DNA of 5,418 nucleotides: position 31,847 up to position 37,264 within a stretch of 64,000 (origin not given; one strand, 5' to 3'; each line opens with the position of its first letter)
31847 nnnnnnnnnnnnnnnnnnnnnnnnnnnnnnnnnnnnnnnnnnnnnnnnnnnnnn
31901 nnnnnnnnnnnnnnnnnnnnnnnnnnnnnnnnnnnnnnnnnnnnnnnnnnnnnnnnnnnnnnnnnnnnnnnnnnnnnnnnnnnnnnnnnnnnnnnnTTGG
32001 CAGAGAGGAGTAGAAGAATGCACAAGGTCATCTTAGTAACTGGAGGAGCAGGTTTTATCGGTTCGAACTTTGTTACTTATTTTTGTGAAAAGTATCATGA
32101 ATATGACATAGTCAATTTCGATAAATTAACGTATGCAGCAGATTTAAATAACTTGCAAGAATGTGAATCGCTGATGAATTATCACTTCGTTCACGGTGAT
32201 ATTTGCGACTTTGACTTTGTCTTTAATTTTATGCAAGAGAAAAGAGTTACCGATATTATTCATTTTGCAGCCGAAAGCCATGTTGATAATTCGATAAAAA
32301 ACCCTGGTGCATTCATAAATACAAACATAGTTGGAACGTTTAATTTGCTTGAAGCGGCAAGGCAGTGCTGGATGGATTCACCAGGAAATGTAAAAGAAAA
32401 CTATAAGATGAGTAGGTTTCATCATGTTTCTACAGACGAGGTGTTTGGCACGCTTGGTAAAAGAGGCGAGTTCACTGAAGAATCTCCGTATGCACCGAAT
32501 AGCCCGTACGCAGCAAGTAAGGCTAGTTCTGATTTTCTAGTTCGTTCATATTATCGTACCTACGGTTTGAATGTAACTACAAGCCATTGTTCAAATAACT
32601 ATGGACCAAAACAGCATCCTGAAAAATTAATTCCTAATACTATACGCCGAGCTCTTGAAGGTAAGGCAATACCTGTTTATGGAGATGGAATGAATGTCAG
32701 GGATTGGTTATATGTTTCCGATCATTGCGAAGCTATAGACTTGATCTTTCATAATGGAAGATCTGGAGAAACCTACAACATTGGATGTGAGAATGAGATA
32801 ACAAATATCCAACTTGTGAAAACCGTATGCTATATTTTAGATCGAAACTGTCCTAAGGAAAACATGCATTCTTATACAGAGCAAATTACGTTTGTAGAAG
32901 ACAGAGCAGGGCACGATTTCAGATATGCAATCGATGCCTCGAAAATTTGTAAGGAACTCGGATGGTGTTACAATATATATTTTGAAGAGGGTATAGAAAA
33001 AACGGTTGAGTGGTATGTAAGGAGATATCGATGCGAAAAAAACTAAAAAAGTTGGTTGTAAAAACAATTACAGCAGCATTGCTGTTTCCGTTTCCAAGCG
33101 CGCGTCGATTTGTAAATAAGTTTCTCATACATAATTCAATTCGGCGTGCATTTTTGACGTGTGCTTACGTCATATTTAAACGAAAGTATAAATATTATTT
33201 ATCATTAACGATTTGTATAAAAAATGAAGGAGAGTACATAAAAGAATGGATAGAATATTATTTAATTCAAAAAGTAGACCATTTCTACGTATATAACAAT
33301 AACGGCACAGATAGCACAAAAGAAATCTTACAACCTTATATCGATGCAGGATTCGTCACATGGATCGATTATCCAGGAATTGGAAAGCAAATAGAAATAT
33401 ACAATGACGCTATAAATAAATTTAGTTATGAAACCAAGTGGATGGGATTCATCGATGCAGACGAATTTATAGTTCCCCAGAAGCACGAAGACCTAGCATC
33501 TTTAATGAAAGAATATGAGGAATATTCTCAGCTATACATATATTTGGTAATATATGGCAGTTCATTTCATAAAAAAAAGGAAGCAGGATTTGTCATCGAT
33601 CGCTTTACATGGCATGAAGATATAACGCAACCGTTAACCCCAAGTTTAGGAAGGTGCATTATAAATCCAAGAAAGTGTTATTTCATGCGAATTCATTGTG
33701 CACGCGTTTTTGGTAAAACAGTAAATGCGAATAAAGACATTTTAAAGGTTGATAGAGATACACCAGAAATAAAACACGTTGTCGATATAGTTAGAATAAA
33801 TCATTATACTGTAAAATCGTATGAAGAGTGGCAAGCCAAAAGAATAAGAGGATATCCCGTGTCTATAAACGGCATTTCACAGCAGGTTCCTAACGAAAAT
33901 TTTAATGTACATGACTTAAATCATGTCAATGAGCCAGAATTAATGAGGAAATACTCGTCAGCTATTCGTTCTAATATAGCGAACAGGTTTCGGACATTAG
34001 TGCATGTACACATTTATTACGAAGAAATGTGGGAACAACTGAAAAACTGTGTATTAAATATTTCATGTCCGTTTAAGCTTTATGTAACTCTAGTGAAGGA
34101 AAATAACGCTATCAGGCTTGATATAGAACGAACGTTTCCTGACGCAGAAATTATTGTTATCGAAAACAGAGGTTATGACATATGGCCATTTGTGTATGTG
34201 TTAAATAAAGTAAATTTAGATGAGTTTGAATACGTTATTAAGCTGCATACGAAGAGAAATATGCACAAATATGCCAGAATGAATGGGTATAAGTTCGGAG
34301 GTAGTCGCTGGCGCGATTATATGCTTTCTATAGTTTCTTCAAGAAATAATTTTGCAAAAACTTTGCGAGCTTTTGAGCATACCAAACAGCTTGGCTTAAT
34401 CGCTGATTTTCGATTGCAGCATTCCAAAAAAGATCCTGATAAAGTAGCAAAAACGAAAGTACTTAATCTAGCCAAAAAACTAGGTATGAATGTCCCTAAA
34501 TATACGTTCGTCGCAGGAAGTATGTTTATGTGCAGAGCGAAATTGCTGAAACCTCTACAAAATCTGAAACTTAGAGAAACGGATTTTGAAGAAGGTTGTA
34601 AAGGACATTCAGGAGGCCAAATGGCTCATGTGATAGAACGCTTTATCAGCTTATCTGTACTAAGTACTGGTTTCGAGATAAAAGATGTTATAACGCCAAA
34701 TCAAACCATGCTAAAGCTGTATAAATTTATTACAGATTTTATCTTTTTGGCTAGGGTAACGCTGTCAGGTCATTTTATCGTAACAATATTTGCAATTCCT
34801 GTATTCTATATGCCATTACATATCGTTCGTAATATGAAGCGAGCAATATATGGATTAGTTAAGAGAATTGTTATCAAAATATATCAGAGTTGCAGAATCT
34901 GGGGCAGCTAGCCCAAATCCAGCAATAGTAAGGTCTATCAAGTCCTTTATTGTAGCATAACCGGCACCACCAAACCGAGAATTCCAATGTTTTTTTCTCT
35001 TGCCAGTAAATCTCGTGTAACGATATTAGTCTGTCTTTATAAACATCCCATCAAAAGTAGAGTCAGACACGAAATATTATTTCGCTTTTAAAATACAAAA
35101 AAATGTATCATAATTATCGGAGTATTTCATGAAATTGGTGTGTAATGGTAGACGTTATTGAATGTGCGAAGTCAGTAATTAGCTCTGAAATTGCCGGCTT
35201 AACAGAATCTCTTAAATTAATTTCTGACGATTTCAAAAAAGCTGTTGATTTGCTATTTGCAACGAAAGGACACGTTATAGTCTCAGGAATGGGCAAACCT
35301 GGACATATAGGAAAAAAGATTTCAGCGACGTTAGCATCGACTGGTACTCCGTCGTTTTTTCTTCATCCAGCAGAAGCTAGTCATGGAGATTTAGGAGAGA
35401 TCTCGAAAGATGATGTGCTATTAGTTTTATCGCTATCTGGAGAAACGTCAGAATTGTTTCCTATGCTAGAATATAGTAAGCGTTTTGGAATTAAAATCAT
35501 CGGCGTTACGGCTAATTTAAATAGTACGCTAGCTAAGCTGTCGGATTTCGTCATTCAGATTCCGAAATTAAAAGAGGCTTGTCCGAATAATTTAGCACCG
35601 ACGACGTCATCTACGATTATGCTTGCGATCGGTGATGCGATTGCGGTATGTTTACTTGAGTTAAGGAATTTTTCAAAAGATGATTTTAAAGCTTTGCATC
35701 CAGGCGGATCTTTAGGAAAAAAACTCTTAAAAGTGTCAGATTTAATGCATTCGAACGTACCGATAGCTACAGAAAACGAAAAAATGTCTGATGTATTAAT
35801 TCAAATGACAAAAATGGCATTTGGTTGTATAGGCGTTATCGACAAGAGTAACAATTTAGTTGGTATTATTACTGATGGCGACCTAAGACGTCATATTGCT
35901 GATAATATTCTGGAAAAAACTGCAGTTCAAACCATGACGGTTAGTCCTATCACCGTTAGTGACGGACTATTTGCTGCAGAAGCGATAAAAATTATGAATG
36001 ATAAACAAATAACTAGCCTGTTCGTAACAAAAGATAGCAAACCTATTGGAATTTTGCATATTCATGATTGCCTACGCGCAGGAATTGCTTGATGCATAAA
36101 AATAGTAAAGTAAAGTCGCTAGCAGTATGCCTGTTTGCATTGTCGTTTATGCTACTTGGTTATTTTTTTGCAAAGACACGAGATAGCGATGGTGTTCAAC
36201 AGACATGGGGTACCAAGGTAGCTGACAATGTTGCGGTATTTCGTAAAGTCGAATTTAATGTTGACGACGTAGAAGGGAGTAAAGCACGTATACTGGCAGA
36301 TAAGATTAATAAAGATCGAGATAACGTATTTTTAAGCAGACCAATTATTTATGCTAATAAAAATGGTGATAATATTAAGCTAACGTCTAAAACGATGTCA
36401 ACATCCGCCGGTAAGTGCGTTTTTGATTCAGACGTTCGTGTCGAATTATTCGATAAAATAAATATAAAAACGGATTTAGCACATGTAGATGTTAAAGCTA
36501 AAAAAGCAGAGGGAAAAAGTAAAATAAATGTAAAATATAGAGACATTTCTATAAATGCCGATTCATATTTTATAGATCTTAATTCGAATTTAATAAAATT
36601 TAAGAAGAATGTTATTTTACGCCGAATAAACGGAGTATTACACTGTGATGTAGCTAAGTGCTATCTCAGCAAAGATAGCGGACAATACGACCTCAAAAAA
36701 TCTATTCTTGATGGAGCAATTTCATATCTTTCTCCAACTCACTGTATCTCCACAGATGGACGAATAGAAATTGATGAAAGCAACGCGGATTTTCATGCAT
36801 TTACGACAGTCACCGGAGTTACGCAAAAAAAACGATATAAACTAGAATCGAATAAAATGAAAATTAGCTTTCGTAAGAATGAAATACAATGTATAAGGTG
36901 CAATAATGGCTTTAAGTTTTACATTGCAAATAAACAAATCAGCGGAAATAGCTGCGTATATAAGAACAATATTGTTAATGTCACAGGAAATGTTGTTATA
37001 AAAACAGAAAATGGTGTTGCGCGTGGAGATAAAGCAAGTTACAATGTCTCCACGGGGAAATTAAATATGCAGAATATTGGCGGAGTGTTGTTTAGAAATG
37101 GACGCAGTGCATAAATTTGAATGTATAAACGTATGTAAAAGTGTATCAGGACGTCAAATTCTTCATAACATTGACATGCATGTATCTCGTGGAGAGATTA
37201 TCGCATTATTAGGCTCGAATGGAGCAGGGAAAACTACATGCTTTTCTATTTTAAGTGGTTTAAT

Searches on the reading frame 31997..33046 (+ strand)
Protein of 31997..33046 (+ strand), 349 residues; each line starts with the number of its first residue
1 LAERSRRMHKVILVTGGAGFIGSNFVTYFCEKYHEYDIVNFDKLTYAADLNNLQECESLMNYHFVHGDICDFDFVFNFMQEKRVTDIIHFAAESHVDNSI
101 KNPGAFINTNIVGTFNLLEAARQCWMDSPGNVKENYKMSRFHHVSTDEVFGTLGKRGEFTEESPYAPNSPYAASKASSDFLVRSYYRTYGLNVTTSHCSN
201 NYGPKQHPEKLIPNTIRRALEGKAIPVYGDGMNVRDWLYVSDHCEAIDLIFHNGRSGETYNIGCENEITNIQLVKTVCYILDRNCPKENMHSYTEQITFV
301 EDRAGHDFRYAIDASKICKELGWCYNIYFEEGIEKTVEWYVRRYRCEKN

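Call 52: search_protein_families(library=pfam, proteins=[window:31997-33046:+], max_evalue=0.0001)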
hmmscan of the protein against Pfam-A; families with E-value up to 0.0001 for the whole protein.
window:31997-33046:+ (349 aa): 6 families
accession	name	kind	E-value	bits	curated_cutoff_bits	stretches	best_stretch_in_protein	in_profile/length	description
PF16363.11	GDP_Man_Dehyd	-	3.6e-90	303.2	27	1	13-336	1-332/332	GDP-mannose 4,6 dehydratase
PF01370.27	Epimerase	-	1.9e-66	224.3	20.9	1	12-263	1-240/240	NAD dependent epimerase/dehydratase family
PF02719.21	Polysacc_synt_2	-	4.9e-14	52.6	20.2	1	12-124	1-118/293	Polysaccharide biosynthesis protein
PF01073.25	3Beta_HSD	-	1e-13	51.4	22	1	13-242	1-220/280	3-beta hydroxysteroid dehydrogenase/isomerase family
PF07993.18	NAD_binding_4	-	2.8e-09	36.9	20.1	1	15-200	2-206/258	Male sterility protein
PF04321.23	RmlD_sub_bind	-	1.1e-08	35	27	1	12-187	3-141/287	RmlD substrate binding domain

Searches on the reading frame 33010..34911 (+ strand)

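Call 52: search_protein_families(library=pfam, proteins=[window:33010-34911:+], max_evalue=0.0001)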
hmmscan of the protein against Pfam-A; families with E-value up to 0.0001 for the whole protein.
window:33010-34911:+ (633 aa): 4 families
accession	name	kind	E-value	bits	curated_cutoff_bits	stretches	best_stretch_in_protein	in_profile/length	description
PF05045.17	RgpF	-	2.3e-29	102.9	25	1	310-552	252-500/503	Rhamnan synthesis protein F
PF01697.33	Glyco_transf_92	-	1.3e-26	94.2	23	1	66-263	3-217/249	Glycosyltransferase family 92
PF13704.12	Glyco_tranf_2_4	-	6.3e-15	55.9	27.5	1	71-165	1-97/98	Glycosyl transferase family 2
PF00535.33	Glycos_transf_2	-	1.6e-06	28.6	23.3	1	65-191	1-128/168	Glycosyl transferase family 2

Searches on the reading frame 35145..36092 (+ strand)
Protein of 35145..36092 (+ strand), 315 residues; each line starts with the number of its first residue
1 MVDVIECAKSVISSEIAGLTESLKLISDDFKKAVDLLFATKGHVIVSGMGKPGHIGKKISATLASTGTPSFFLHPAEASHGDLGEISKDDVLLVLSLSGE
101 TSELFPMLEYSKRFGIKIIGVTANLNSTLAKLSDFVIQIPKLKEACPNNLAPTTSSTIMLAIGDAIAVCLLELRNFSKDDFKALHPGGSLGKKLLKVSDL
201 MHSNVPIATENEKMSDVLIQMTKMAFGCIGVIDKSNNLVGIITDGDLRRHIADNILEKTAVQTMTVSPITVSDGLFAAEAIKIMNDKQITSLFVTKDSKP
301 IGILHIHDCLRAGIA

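Call 52: search_protein_families(library=pfam, proteins=[window:35145-36092:+], max_evalue=0.0001)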
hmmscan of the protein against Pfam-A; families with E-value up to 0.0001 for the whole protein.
window:35145-36092:+ (315 aa): 3 families
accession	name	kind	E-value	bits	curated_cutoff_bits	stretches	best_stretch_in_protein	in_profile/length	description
PF01380.27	SIS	-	1.1e-24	87.1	25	1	38-168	2-130/131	SIS domain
PF00571.33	CBS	-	4.5e-20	72.2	24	2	197-252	1-56/57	CBS domain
PF13580.11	SIS_2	-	9.7e-05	22.9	27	0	85-122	100-137/138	SIS domain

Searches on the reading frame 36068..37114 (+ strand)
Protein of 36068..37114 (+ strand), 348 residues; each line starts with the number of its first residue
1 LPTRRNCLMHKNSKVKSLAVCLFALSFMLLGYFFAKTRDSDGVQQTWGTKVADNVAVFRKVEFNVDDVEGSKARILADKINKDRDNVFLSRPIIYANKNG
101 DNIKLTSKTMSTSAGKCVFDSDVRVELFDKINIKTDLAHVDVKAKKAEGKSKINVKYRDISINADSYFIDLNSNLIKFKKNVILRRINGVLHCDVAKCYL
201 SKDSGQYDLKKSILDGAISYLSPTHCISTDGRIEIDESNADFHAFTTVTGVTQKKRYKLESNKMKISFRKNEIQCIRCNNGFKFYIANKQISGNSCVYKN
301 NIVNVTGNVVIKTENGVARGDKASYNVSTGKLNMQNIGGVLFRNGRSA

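Call 52: search_protein_families(library=pfam, proteins=[window:36068-37114:+], max_evalue=0.0001)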
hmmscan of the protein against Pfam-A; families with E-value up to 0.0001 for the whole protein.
window:36068-37114:+ (348 aa): 1 family
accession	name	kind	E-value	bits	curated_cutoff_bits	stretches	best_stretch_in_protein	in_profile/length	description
PF06835.18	LptC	-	9.5e-06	25.8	21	0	25-182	3-170/175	Lipopolysaccharide-assembly, LptC-related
